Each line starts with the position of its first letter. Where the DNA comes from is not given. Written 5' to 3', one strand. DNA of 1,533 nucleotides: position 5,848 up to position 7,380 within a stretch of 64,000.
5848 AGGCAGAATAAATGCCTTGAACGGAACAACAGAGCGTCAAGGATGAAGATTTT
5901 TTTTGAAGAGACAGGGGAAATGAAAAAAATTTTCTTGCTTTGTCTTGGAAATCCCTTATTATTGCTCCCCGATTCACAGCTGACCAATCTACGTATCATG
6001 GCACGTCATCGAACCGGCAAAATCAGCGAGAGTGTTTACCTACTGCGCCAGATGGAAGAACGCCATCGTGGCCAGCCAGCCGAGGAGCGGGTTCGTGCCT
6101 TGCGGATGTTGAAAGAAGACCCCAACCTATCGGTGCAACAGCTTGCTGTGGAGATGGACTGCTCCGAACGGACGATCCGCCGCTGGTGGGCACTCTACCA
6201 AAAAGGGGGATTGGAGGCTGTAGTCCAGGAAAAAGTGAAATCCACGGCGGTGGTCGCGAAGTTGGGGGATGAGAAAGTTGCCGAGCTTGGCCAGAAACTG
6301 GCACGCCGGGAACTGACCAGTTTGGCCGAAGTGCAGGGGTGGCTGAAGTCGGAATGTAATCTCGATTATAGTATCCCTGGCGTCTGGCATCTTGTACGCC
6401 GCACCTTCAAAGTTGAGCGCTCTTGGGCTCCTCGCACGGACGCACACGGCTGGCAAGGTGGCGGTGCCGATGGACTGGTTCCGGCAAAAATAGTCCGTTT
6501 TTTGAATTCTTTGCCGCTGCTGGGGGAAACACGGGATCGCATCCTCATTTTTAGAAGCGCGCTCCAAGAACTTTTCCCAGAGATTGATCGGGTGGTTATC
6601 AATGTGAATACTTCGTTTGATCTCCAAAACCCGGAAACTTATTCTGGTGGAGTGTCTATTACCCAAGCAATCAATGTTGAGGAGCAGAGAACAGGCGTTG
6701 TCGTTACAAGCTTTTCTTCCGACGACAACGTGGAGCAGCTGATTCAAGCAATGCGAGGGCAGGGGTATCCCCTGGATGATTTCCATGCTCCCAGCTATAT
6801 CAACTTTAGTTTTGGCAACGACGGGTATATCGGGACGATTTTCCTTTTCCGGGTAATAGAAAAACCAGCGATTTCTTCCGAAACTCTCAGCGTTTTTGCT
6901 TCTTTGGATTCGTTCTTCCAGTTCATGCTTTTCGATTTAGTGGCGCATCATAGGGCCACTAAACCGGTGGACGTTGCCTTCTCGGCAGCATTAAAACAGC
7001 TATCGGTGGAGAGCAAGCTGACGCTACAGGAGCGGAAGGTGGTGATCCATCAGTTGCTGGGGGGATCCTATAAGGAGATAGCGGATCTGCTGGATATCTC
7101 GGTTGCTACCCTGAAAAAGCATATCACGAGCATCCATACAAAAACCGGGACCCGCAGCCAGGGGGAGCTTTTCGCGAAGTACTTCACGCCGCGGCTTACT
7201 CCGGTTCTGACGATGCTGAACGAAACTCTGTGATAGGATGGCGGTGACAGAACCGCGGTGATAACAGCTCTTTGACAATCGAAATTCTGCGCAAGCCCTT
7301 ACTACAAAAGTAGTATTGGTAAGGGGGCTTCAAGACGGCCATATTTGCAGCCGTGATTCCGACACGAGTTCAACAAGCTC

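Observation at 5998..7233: LuxR-type regulator whose N-terminus looks like a domesticated IS630 transposase DNA-binding domain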

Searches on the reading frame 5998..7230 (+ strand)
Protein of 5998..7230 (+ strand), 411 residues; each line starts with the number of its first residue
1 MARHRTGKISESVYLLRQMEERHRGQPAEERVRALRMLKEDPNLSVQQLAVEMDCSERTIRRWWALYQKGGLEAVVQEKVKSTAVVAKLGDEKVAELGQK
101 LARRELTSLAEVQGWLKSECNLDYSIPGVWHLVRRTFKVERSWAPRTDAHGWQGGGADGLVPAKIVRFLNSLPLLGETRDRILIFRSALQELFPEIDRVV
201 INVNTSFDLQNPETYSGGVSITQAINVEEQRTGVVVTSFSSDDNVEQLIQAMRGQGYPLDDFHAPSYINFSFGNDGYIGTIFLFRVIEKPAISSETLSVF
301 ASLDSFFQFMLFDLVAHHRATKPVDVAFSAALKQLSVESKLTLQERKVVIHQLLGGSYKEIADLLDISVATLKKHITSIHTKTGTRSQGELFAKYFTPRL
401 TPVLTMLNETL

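Call 4: search_protein_families(library=pfam, proteins=[window:5998-7230:+], max_evalue=10)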
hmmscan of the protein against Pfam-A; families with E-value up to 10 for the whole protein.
window:5998-7230:+ (411 aa): 35 families (the best 25 are shown)
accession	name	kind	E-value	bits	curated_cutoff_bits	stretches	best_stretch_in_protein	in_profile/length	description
PF13384.12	HTH_23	-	1.7e-13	50.4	24.6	2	29-75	5-49/50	Homeodomain-like domain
PF13518.12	HTH_28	-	7.6e-12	45.5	25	2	30-76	1-45/52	Helix-turn-helix domain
PF08281.18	Sigma70_r4_2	-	4.4e-11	42.7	25.7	2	340-376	10-47/54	Sigma-70, region 4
PF13551.12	HTH_29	-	1.4e-09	38.3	28.1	1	31-76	1-45/64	Winged helix-turn helix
PF08279.18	HTH_11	-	6.9e-09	35.9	25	2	35-62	6-34/55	HTH domain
PF00196.25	GerE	-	1.2e-08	34.9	23.5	2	340-391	2-53/57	Bacterial regulatory proteins, luxR family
PF07638.17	Sigma70_ECF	-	1.7e-06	28.5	21.1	2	330-384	128-180/185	ECF sigma factor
PF12840.13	HTH_20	-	2.2e-05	24.8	27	2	355-376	18-39/51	Helix-turn-helix domain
PF13936.12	HTH_38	-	8.7e-05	22.6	27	2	339-376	3-41/44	Helix-turn-helix domain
PF01527.26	HTH_Tnp_1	-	0.00011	22.7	24.1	1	28-84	9-58/75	Transposase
PF13412.12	HTH_24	-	0.00016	21.6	21.9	2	357-376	19-38/48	Winged helix-turn-helix DNA-binding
PF13565.12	HTH_32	-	0.0003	21.7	33.7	2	59-130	1-70/73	Homeodomain-like domain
PF13542.12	HTH_Tnp_ISL3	-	0.0003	20.6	27.4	2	348-373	19-44/51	Helix-turn-helix domain of transposase family ISL3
PF08220.18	HTH_DeoR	-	0.0004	20.5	21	1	35-62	6-33/57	DeoR-like helix-turn-helix domain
PF04545.22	Sigma70_r4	-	0.00054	19.9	24.1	2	331-375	1-40/50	Sigma-70, region 4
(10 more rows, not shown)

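Call 6: search_protein_families(library=ncbifam, proteins=[window:5998-7230:+], max_evalue=1)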
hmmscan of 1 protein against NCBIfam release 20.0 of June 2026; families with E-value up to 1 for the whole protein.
window:5998-7230:+ (411 aa): 45 families (the best 25 are shown)
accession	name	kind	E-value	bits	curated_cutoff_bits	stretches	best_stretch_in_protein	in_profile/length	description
NF033545.0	transpos_IS630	equivalog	1.7e-12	47.4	100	1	42-149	11-124/299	IS630 family transposase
TIGR02937.1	sigma70-ECF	superfamily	9.3e-06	25.4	42.9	1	339-379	116-157/165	sigma-70 family RNA polymerase sigma factor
NF033516.0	transpos_IS3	equivalog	1.2e-05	24.8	160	1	29-107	1-74/369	IS3 family transposase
TIGR02985.1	Sig70_bacteroi1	subfamily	1.4e-05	25.4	126.4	1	340-377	114-152/162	RNA polymerase sigma-70 factor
NF047608.1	LIC13292_fam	subfamily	2.4e-05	24.5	200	1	323-400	85-161/166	LIC13292 family transcriptional regulator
NF052445.1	RespRegMctR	equivalog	2.9e-05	23.6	300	1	337-391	141-195/205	two-component system response regulator MctR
NF033577.2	transpos_IS481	equivalog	3.4e-05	23.5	224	1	33-122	4-92/284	IS481 family transposase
NF005385.0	PRK06930.1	subfamily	7.8e-05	22.4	136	1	339-392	113-167/170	positive control sigma-like factor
NF041397.1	TranRegGlpR_Halo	equivalog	0.0001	22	300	1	27-62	3-38/253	HTH-type transcriptional regulator GlpR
TIGR03020.2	EpsA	equivalog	0.00016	21.4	170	1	321-388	179-238/247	XrtB/PEP-CTERM-associated transcriptional regulator EpsA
NF038181.1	reg_ATPase_IniR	equivalog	0.0003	19.3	750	1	324-392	750-818/827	isoniazid response ATPase/transcriptional regulator IniR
NF052366.1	photon_PedR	equivalog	0.00041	20.5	120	1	344-391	4-53/74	photosynthetic electron transport-dependent transcriptional regulator PedR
TIGR02999.1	Sig-70_X6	subfamily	0.00065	19.6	126.15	1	330-378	127-173/183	ECF-type sigma factor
NF041232.1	BagY_FevT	exception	0.00072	18.5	700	1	345-403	299-359/367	LuxR family transcriptional regulator BagY/FevT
NF041830.1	RR_TF_ErdR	exception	0.00091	19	390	1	339-388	149-198/213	response regulator transcription factor ErdR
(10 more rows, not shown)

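Call 7: find_homologous_proteins(query=window:5998-7230:+, max_evalue=0.001)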
Query window:5998-7230:+ (411 aa): 33 proteins with E <= 0.001 among 8000 candidates.
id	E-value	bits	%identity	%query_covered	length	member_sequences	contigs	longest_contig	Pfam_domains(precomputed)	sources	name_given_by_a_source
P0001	4.9e-270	913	100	100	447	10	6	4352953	PF08279.19,PF13384.13,PF13551.13,PF13518.13,PF07638.18,PF00196.26,PF08281.19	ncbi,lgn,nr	ncbi:MAG: helix-turn-helix domain-containing protein [Chlorobi bacterium]|nr:helix-turn-helix domain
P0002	4.1e-236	801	85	100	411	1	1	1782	PF08279.19,PF13384.13,PF13518.13,PF08281.19,PF12728.14,PF12840.14,PF13412.13,PF13551.13,PF08280.18,PF07638.18,PF00196.26,PF13542.13,PF04545.23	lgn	-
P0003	7.2e-226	767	81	100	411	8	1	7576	PF08279.19,PF13384.13,PF13551.13,PF01527.27,PF13518.13,PF07638.18,PF00196.26,PF13542.13,PF08281.19,PF10668.15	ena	-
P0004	8.5e-223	757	81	100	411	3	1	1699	PF13412.13,PF08279.19,PF13384.13,PF13551.13,PF08280.18,PF01527.27,PF13518.13,PF00196.26,PF08281.19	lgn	-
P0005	3.4e-182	623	65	100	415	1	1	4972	PF13412.13,PF08279.19,PF13384.13,PF13551.13,PF13518.13,PF00196.26,PF13542.13,PF04545.23,PF08281.19,PF10668.15,PF13565.13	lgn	-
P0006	9.9e-153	526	57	100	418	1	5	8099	PF13412.13,PF13384.13,PF13551.13,PF13518.13,PF08281.19,PF13565.13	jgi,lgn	-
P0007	4.9e-148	511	56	100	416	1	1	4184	PF13412.13,PF13384.13,PF13551.13,PF01527.27,PF13518.13,PF08281.19,PF13565.13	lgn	-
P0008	1.1e-108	381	62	70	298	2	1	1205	PF00196.26,PF08281.19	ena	-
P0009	5.4e-90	320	42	98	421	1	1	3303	PF00196.26,PF04545.23,PF08281.19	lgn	-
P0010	2.2e-85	305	40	97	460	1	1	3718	PF13384.13,PF13551.13,PF13518.13,PF00196.26,PF08281.19,PF13565.13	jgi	jgi:transposase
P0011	3.6e-82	294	40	97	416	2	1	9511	PF08279.19,PF13384.13,PF13551.13,PF01527.27,PF13518.13,PF07638.18,PF00196.26,PF04545.23,PF08281.19,PF13565.13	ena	-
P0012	3.9e-77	278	37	98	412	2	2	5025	PF13412.13,PF13384.13,PF13551.13,PF13518.13,PF07638.18,PF00196.26,PF04545.23,PF08281.19,PF06056.19,PF13565.13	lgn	-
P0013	2.3e-74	268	36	98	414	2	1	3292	PF13384.13,PF13551.13,PF13518.13,PF00196.26,PF13592.13,PF04545.23,PF08281.19,PF13565.13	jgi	jgi:DNA-binding CsgD family transcriptional regulator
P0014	1.2e-71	259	38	89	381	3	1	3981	PF13384.13,PF13551.13,PF13518.13,PF00196.26,PF13592.13,PF04545.23,PF08281.19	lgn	-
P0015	2.6e-69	252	34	96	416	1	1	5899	PF13384.13,PF13551.13,PF13518.13,PF00196.26,PF08281.19,PF13565.13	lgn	-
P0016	9.0e-68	247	35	97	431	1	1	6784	PF13384.13,PF13551.13,PF13011.12,PF01527.27,PF13518.13,PF00196.26,PF04545.23,PF08281.19,PF13565.13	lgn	-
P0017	7.5e-55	204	44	59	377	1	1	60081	PF00196.26,PF01381.29,PF08281.19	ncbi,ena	-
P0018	2.6e-53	199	45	59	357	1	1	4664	PF00196.26,PF08281.19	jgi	jgi:DNA-binding CsgD family transcriptional regulator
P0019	6.7e-53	198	42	60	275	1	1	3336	PF00196.26,PF08281.19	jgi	jgi:DNA-binding CsgD family transcriptional regulator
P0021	1.1e-51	194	32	96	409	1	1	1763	PF13384.13,PF13551.13,PF13518.13,PF07638.18,PF00196.26,PF08281.19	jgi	jgi:DNA-binding CsgD family transcriptional regulator/transposase-like protein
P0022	3.7e-51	192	41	59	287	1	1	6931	PF00196.26,PF08281.19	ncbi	ncbi:MAG: helix-turn-helix transcriptional regulator [Candidatus Kapaibacterium sp.]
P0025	5.2e-50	188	32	93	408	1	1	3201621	PF08279.19,PF13384.13,PF13518.13,PF08281.19,PF12728.14,PF13412.13,PF13551.13,PF07638.18,PF00196.26,PF13542.13,PF04545.23,PF08220.19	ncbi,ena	-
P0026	5.8e-50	188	39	59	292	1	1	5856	PF00196.26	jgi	jgi:DNA-binding CsgD family transcriptional regulator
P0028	1.5e-48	184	43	58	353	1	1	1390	PF00196.26,PF08281.19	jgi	jgi:DNA-binding CsgD family transcriptional regulator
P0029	6.4e-46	175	38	60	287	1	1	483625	PF00196.26,PF08281.19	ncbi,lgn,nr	ncbi:MAG: LuxR family transcriptional regulator [Chlorobi bacterium]|nr:LuxR family transcriptional 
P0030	2.9e-45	173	30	98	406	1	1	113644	PF13412.13,PF13384.13,PF13551.13,PF13518.13,PF00196.26,PF13592.13,PF08281.19,PF13565.13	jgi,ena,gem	-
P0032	1.4e-42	164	37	58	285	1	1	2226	PF00196.26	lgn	-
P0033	9.7e-39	151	29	95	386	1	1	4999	PF13384.13,PF13551.13,PF13518.13,PF00196.26,PF08281.19,PF06056.19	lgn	-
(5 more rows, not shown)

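Call 21: find_encoding_contigs(protein=P0025, flank=8000, max_places=3)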
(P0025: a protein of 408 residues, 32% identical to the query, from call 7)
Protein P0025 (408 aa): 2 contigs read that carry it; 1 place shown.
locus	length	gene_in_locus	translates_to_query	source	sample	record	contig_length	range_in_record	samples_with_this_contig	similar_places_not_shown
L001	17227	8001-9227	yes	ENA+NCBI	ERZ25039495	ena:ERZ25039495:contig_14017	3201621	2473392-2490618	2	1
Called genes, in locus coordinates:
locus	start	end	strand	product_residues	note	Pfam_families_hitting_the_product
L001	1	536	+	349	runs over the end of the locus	PF06089:Asparaginase_II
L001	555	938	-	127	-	-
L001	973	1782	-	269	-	PF02548:Pantoate_transf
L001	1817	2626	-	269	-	PF21948:LplA-B_cat, PF03099:BPL_LplA_LipB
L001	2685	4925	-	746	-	PF00691:OmpA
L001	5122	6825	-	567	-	PF07676:PD40, PF13620:CarboxypepD_reg (faint), PF00691:OmpA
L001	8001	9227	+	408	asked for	PF07638:Sigma70_ECF (faint), PF13384:HTH_23, PF08220:HTH_DeoR (faint), PF13518:HTH_28 (weak), PF13551:HTH_29 (weak), PF00196:GerE, PF04545:Sigma70_r4 (weak), PF08281:Sigma70_r4_2, +4 more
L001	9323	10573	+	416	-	PF13384:HTH_23, PF13518:HTH_28 (weak), PF13551:HTH_29 (weak), PF13565:HTH_32, PF08281:Sigma70_r4_2 (weak)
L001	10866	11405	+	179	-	-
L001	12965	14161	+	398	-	PF00155:Aminotran_1_2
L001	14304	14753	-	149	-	PF10756:bPH_6 (weak)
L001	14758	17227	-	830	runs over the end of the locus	PF00270:DEAD, PF04851:ResIII, PF00271:Helicase_C, PF13412:HTH_24 (faint), PF16124:RecQ_Zn_bind, PF09382:RQC, PF14493:HTH_40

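Call 22: find_encoding_contigs(protein=P0030, flank=8000, max_places=3)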
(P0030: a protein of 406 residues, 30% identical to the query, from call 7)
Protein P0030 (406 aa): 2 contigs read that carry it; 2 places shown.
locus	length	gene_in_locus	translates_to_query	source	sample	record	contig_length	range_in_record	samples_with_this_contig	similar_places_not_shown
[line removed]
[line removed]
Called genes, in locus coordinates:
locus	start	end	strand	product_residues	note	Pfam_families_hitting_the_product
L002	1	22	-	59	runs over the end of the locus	-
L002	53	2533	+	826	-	PF15780:ASH (faint), PF24507:Ig_CFAP65_4th (faint), PF22544:HYDIN_VesB_CFA65-like_Ig (faint), PF22067:Cep192_D3 (faint), PF22073:Cep192_D4 (weak)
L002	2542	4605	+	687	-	PF00691:OmpA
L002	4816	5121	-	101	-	-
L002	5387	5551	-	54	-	-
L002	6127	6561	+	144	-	-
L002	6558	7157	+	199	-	-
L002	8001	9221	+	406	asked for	PF08281:Sigma70_r4_2 (faint), PF13384:HTH_23 (faint), PF13412:HTH_24 (faint), PF13518:HTH_28 (faint), PF13551:HTH_29 (weak), PF13565:HTH_32 (weak), PF13592:HTH_33 (faint), PF00196:GerE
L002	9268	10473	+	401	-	PF13384:HTH_23 (faint), PF13551:HTH_29 (faint), PF13565:HTH_32 (weak), PF13592:HTH_33 (faint), PF00196:GerE, PF08281:Sigma70_r4_2 (weak)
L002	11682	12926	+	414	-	PF13384:HTH_23 (faint), PF04545:Sigma70_r4 (faint), PF13518:HTH_28 (faint), PF13551:HTH_29, PF13592:HTH_33 (weak), PF00196:GerE, PF08281:Sigma70_r4_2 (weak)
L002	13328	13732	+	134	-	-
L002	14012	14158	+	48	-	-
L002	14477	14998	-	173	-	PF05991:NYN_YacP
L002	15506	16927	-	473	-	PF05195:AMP_N, PF00557:Peptidase_M24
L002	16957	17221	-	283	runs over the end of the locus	-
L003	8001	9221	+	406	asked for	PF08281:Sigma70_r4_2 (faint), PF13384:HTH_23 (faint), PF13412:HTH_24 (faint), PF13518:HTH_28 (faint), PF13551:HTH_29 (weak), PF13565:HTH_32 (weak), PF13592:HTH_33 (faint), PF00196:GerE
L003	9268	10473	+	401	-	PF13384:HTH_23 (faint), PF13551:HTH_29 (faint), PF13565:HTH_32 (weak), PF13592:HTH_33 (faint), PF00196:GerE, PF08281:Sigma70_r4_2 (weak)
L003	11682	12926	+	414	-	PF13384:HTH_23 (faint), PF04545:Sigma70_r4 (faint), PF13518:HTH_28 (faint), PF13551:HTH_29, PF13592:HTH_33 (weak), PF00196:GerE, PF08281:Sigma70_r4_2 (weak)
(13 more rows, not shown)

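Call 25: find_encoding_contigs(protein=P0003, flank=8000, max_places=2)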
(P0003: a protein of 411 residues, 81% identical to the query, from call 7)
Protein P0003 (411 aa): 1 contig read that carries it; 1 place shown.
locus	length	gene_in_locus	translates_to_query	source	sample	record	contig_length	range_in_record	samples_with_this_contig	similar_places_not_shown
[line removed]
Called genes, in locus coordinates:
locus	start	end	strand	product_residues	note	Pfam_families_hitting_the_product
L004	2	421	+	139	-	PF13366:PDDEXK_3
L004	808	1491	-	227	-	PF00834:Ribul_P_3_epim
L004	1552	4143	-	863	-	PF20437:LonC_helical, PF13654:AAA_32, PF20436:LonB_AAA-LID, PF05362:Lon_C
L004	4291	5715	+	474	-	PF28494:GlyRS_ins_1, PF00587:tRNA-synt_2b, PF03129:HGTP_anticodon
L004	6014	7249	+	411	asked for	PF07638:Sigma70_ECF (faint), PF01527:HTH_Tnp_1 (faint), PF10668:Phage_terminase (faint), PF13384:HTH_23, PF13518:HTH_28, PF13551:HTH_29 (weak), PF00196:GerE (weak), PF08281:Sigma70_r4_2 (weak), +2 more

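Call 26: find_encoding_contigs(protein=P0006, flank=8000, max_places=3)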
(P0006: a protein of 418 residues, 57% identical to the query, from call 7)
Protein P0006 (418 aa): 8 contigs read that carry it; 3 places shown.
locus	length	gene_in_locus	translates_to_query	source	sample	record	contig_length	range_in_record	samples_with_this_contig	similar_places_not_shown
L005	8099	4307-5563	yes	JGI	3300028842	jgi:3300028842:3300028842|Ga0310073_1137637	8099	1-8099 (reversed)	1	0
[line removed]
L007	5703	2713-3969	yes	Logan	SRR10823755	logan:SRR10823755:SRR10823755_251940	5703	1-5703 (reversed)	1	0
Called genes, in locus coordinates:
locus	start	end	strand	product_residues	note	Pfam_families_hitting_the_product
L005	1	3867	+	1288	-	?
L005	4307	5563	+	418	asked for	PF13384:HTH_23 (weak), PF13412:HTH_24 (faint), PF13518:HTH_28, PF13551:HTH_29 (weak), PF13565:HTH_32 (weak), PF08281:Sigma70_r4_2 (weak)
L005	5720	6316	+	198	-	-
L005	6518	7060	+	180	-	-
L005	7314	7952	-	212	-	-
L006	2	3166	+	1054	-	?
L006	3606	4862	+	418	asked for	PF13384:HTH_23 (weak), PF13412:HTH_24 (faint), PF13518:HTH_28, PF13551:HTH_29 (weak), PF13565:HTH_32 (weak), PF08281:Sigma70_r4_2 (weak)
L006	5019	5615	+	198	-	-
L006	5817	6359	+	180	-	-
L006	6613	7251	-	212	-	-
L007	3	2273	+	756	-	?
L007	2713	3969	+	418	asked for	PF13384:HTH_23 (weak), PF13412:HTH_24 (faint), PF13518:HTH_28, PF13551:HTH_29 (weak), PF13565:HTH_32 (weak), PF08281:Sigma70_r4_2 (weak)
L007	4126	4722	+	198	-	-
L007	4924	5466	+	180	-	-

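Call 27: find_encoding_contigs(protein=P0011, flank=8000, max_places=2)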
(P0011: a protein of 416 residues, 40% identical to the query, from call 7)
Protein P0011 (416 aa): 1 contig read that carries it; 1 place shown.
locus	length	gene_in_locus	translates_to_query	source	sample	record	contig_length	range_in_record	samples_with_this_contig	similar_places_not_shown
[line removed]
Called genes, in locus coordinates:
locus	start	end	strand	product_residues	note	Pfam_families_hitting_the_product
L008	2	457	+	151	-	?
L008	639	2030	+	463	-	PF00675:Peptidase_M16, PF05193:Peptidase_M16_C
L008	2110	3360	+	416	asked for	PF07638:Sigma70_ECF (faint), PF01527:HTH_Tnp_1 (faint), PF04545:Sigma70_r4 (faint), PF13384:HTH_23, PF13518:HTH_28, PF13551:HTH_29, PF13565:HTH_32, PF00196:GerE (weak), +2 more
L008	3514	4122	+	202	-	-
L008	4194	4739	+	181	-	PF18962:Por_Secre_tail (weak)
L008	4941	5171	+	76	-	-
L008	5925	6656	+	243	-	PF13505:OMP_b-brl, PF13568:OMP_b-brl_2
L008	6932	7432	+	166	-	PF00932:LTD (weak)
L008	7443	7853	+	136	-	PF12098:DUF3574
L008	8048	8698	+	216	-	PF02732:ERCC4, PF14520:HHH_5, PF12826:HHH_2, PF00633:HHH (weak)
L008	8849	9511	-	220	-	?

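Call 29: predict_structure(alignment_id=A1)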
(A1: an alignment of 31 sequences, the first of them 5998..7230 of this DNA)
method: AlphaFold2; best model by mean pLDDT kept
length: 411 residues; sequences in the alignment: 31
mean_pLDDT: 80.1   pTM: 0.51
mean pLDDT of the five models: 80.1, 79.5, 76.1, 75.8, 75.6
residues with pLDDT >= 90: 105; 70-90: 226; 50-70: 53; < 50: 27
segments of 3 or more residues with pLDDT < 50: 1-3, 144-159, 225-232
pLDDT, mean of each block of 10 residues (from residue 1): 64 94 91 94 90 93 90 79 62 86 83 90 82 79 48 35 71 74 84 89 81 64 50 57 74 81 91 79 94 91 87 85 81 86 87 85 87 93 90 86 78 59
secondary structure, 60 per line:
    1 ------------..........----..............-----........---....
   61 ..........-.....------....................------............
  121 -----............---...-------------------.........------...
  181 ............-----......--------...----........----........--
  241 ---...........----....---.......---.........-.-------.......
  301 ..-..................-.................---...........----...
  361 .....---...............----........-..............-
elements in order: H13-22 H27-40 H46-53 H57-70 H72-76 H83-102 H109-120 H126-137 H163-171 H178-192 E198-203 E219-226 E231-238 H244-254 E266-272 E276-284 H294-302 H304-321 H323-339 H343-353 H358-365 H369-383 H388-395 H397-410
